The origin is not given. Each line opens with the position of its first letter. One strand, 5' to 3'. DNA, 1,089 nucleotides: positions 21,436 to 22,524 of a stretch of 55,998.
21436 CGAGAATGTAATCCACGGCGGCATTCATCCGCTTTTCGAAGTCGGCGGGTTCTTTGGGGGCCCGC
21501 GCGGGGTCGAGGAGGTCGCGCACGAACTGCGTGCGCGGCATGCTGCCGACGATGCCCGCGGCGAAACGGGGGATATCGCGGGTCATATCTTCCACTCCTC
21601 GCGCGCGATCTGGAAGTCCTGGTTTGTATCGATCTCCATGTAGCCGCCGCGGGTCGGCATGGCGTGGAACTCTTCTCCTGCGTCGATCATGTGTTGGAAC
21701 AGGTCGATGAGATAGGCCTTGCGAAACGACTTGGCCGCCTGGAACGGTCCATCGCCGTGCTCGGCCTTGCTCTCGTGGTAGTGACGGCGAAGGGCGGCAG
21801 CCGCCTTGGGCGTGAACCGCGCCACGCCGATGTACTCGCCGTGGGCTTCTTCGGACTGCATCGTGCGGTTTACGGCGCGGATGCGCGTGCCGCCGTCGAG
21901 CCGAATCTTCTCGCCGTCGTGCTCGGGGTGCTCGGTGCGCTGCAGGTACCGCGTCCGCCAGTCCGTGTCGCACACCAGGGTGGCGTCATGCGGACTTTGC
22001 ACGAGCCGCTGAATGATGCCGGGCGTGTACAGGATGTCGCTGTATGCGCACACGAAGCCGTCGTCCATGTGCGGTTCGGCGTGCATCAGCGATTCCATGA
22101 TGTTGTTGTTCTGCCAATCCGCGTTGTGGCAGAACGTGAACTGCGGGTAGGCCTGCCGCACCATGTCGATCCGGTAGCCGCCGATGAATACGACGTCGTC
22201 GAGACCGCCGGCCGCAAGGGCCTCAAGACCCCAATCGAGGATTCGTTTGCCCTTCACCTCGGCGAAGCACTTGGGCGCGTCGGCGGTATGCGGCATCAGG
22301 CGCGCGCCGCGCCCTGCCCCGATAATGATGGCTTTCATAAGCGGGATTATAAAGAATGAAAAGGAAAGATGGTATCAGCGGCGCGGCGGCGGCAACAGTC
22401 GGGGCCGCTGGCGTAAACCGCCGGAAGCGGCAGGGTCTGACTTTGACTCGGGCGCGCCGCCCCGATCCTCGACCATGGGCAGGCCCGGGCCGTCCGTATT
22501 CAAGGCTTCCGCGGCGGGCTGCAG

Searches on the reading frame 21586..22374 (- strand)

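Call 49: search_protein_families(library=pfam, proteins=[window:21586-22374:-], max_evalue=0.001)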
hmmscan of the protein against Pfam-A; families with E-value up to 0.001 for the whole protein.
window:21586-22374:- (263 aa): 3 families
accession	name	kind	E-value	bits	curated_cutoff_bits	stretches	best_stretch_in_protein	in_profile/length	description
PF12804.13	NTP_transf_3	-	7.7e-10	39.6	27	1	15-137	1-122/160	MobA-like NTP transferase domain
PF00483.29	NTP_transferase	-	3e-05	24.2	21.2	1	14-65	1-53/245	Nucleotidyl transferase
PF01128.25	IspD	-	0.00072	19.8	27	0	14-63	2-49/221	2-C-methyl-D-erythritol 4-phosphate cytidylyltransferase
